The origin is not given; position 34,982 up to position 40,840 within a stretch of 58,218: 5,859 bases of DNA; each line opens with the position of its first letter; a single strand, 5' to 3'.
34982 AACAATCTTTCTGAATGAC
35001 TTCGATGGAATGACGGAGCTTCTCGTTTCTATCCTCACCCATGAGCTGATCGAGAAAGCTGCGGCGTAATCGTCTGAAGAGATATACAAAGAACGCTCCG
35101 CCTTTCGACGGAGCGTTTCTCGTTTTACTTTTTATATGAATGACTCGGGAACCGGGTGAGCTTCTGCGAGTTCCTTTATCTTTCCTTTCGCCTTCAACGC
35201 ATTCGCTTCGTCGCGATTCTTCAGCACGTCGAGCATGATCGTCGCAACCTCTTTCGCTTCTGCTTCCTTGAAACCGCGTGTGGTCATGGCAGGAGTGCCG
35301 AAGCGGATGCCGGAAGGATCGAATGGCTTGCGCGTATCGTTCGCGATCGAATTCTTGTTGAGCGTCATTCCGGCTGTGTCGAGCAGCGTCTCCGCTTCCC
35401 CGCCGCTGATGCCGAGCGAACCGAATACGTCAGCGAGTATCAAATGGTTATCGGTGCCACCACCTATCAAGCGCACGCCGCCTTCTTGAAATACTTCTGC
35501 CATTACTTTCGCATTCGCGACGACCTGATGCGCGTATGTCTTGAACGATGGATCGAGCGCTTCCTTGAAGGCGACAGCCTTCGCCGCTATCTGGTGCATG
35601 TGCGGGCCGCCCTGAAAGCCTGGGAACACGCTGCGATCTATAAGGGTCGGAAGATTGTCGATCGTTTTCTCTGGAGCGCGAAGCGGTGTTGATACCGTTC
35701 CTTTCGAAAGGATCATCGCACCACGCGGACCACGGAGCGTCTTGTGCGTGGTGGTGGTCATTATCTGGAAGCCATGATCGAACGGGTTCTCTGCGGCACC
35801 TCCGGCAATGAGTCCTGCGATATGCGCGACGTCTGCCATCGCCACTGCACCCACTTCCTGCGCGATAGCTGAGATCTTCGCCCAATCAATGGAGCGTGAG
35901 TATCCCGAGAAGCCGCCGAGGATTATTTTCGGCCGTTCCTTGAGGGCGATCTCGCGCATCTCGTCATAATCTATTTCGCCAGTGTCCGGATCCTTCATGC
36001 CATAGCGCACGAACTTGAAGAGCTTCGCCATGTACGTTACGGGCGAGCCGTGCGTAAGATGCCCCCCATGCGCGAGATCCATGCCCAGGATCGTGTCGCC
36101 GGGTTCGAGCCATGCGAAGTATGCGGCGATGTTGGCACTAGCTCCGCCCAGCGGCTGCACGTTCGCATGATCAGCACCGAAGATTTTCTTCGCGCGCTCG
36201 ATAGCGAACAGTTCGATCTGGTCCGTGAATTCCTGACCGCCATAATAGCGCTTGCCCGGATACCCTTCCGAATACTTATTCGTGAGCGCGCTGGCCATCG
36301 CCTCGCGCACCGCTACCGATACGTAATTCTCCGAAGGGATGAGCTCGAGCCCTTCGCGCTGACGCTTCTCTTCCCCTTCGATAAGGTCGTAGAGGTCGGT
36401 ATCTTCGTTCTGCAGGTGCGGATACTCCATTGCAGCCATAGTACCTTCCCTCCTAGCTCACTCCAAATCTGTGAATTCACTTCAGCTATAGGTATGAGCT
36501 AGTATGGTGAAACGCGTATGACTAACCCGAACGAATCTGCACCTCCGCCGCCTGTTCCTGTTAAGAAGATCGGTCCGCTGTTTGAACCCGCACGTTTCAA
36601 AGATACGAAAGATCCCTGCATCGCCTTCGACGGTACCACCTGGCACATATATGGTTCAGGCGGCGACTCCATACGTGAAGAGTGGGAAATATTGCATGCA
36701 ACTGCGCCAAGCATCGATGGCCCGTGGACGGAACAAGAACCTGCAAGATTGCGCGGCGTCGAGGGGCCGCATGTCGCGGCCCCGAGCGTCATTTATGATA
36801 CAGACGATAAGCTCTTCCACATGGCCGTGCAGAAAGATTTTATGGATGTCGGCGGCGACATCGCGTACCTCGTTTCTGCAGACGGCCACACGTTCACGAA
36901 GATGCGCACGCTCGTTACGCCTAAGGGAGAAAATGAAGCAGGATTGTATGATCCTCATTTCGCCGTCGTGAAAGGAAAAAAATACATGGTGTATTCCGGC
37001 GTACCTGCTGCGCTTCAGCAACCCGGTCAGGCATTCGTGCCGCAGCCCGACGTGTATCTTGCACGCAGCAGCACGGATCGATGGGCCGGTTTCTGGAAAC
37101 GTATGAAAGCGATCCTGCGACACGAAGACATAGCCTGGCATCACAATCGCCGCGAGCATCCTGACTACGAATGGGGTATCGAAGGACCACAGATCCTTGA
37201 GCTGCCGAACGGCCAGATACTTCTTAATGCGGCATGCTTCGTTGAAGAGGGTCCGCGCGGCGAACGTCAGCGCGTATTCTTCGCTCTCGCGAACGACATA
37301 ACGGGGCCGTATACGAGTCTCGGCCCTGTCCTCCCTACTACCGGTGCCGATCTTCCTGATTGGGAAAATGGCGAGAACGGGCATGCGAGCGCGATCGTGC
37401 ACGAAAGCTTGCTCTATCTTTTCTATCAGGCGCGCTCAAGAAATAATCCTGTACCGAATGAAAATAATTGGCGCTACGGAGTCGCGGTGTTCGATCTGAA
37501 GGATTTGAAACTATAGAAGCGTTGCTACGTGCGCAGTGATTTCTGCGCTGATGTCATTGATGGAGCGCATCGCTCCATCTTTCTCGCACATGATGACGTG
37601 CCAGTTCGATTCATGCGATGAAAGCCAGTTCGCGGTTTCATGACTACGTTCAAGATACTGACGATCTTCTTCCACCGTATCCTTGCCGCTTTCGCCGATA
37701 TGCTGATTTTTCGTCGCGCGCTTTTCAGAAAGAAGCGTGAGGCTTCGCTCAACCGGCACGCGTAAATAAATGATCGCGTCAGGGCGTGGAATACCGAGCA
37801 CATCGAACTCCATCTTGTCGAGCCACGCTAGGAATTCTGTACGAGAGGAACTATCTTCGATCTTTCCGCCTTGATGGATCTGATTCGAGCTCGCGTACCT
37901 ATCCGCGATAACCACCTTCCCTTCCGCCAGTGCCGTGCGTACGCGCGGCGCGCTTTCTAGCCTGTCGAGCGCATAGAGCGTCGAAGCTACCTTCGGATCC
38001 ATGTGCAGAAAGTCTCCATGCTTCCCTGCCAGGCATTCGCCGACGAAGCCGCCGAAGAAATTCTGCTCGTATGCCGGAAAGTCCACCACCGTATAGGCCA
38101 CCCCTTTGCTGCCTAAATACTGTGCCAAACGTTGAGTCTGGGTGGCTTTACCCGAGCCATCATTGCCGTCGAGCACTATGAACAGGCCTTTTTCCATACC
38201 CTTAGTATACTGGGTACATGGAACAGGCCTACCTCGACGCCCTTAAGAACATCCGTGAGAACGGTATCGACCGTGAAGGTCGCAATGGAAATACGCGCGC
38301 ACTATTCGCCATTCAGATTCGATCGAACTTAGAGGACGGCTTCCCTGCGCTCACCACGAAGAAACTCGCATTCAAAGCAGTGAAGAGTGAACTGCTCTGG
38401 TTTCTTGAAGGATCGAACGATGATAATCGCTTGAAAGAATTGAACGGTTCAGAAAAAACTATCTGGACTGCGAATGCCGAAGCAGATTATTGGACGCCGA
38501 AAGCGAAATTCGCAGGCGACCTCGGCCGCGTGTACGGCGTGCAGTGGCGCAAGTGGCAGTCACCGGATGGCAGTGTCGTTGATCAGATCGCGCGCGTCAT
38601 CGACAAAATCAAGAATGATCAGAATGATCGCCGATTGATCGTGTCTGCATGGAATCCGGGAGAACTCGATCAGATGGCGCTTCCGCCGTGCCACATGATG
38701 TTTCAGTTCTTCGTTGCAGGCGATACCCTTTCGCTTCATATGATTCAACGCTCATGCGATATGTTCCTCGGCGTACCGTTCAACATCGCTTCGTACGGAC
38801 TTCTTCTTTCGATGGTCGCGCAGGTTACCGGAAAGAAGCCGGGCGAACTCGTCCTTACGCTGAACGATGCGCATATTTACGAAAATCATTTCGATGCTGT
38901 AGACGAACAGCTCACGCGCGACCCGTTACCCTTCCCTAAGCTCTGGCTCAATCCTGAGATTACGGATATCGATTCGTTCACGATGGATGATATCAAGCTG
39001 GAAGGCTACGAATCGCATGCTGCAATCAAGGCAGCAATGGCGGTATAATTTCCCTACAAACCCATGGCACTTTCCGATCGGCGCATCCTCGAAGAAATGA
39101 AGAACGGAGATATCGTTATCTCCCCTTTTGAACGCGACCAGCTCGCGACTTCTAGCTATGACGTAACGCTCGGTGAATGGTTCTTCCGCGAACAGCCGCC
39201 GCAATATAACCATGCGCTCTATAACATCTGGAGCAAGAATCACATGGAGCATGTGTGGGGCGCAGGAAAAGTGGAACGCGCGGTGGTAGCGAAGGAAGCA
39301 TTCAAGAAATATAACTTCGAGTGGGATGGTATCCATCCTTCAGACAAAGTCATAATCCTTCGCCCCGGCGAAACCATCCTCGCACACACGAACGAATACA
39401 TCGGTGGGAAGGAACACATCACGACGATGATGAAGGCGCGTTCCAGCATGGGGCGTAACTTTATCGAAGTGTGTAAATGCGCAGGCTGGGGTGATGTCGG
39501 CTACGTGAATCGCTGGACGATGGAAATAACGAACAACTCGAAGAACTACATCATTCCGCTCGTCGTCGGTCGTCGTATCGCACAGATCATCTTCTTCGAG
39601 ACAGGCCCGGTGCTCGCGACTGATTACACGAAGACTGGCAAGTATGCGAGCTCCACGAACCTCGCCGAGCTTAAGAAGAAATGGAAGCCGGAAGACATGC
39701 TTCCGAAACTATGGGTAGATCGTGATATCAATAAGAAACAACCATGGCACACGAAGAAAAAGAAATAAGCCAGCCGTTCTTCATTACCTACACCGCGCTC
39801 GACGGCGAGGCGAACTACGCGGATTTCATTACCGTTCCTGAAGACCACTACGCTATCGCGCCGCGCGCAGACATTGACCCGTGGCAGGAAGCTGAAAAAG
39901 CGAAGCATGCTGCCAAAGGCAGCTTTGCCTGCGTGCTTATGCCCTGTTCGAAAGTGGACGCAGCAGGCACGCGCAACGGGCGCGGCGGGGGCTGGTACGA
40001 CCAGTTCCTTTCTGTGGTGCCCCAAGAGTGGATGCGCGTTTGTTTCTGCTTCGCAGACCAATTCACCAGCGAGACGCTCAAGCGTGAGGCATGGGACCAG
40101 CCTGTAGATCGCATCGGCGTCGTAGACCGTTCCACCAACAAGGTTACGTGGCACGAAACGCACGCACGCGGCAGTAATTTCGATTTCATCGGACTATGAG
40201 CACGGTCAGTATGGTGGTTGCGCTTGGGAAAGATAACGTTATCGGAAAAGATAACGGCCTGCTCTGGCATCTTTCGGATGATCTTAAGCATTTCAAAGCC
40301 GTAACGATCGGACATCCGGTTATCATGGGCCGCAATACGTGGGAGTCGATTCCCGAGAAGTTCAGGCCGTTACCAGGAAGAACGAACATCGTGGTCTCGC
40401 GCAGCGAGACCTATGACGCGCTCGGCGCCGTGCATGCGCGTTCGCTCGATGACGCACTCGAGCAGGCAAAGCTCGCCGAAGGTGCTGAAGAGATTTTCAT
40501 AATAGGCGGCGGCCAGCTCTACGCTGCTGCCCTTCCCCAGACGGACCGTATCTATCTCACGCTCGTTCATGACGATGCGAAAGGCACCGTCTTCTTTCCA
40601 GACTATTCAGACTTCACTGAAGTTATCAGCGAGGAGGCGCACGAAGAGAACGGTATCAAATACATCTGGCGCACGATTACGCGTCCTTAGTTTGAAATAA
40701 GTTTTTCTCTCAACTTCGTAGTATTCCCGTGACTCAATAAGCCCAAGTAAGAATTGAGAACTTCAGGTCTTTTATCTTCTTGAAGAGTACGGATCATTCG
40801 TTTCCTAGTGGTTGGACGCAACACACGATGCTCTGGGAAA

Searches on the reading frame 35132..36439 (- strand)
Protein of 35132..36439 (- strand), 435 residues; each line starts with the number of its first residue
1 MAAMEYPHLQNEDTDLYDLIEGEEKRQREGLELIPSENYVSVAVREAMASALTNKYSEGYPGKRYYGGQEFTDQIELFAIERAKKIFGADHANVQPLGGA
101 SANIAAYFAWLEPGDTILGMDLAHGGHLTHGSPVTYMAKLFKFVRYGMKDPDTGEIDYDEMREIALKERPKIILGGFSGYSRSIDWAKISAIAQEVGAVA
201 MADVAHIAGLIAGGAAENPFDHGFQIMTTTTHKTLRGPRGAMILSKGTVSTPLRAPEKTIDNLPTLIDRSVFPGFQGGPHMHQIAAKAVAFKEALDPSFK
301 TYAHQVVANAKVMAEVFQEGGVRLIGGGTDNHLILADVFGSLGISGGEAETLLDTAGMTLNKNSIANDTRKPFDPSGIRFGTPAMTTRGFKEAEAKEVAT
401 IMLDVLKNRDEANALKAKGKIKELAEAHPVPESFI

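Call 64: search_protein_families(library=pfam, proteins=[window:35132-36439:-], max_evalue=0.00001)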
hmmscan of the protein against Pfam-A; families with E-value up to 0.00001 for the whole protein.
window:35132-36439:- (435 aa): 1 family
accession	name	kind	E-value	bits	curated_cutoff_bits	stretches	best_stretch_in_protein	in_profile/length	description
PF00464.25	SHMT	-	6.4e-152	506.2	27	1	9-401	1-398/399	Serine hydroxymethyltransferase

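Call 65: find_homologous_proteins(query=window:35132-36439:-, max_evalue=1e-50)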
Query window:35132-36439:- (435 aa): 8000 proteins with E <= 1e-50 among 8000 candidates; the best 120 are listed.
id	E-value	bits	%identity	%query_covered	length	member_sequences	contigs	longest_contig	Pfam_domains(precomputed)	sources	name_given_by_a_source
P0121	7.5e-289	975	100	100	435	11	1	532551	PF00464.26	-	-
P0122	9.3e-263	889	91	99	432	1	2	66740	PF00464.26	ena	-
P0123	1.2e-262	889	91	99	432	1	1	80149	PF00464.26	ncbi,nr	ncbi:MAG: glyA [Parcubacteria group bacterium]|nr:glyA [Parcubacteria group bacterium]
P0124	5.8e-255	864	88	99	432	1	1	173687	PF00464.26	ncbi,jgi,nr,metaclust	ncbi:MAG: glycine hydroxymethyltransferase [Parcubacteria bacterium C7867-008]|nr:MAG: glycine hydro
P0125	4.2e-254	861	87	99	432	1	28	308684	PF00464.26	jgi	jgi:glycine hydroxymethyltransferase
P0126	4.1e-249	844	86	99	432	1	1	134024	PF00464.26,PF00155.28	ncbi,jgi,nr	ncbi:MAG: glycine hydroxymethyltransferase [Parcubacteria bacterium C7867-007]|nr:MAG: glycine hydro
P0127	3.4e-245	832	85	99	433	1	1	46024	PF00464.26,PF00155.28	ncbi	-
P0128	4.3e-241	818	82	99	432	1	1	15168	PF00464.26,PF00155.28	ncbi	-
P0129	6.7e-241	817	82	99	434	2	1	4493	PF00464.26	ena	-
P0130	4.8e-239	811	82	99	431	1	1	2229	PF00464.26,PF00155.28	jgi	jgi:glycine hydroxymethyltransferase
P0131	1.4e-238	810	82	99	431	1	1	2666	PF00464.26,PF00155.28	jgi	jgi:glycine hydroxymethyltransferase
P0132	1.1e-237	807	82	99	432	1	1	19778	PF00464.26,PF00155.28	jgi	jgi:glycine hydroxymethyltransferase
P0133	1.6e-237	806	81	99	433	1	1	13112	PF00464.26,PF00155.28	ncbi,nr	ncbi:MAG TPA: serine hydroxymethyltransferase [Candidatus Paceibacterota bacterium]|nr:serine hydrox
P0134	1.1e-236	803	82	99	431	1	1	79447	PF00464.26,PF00155.28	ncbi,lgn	ncbi:MAG: serine hydroxymethyltransferase [Bacillota bacterium]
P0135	1.4e-236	803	81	99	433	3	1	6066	PF00464.26,PF00155.28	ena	-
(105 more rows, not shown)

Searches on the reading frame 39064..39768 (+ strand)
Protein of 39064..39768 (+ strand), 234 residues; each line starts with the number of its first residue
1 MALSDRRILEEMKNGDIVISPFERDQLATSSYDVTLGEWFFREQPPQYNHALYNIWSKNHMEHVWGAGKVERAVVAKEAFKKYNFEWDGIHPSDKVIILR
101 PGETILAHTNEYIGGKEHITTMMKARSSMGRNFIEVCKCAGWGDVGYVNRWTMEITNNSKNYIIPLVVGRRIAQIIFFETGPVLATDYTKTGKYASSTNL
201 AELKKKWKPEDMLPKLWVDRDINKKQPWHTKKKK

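Call 5: search_protein_families(library=pfam, proteins=[window:39064-39768:+], max_evalue=0.01)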
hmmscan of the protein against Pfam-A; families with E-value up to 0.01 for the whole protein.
window:39064-39768:+ (234 aa): 2 families
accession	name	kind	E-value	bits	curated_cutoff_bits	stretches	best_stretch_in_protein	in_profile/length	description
PF22769.1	DCD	-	1e-31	110.6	27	1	3-179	2-152/153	dCTP deaminase-like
PF00692.24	dUTPase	-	0.0013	19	22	1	97-180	24-104/129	dUTPase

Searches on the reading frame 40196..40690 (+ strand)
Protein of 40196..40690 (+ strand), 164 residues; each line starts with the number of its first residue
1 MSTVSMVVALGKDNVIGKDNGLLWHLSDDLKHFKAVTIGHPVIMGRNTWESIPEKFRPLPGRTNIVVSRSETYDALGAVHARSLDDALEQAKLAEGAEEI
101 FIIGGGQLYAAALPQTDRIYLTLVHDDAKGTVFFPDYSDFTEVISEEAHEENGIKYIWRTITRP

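Call 5: search_protein_families(library=pfam, proteins=[window:40196-40690:+], max_evalue=0.01)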
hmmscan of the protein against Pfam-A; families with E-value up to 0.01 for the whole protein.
window:40196-40690:+ (164 aa): 1 family
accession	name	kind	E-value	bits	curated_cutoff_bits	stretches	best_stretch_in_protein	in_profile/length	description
PF00186.24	DHFR_1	-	1.1e-49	168.6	25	1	4-161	2-157/159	Dihydrofolate reductase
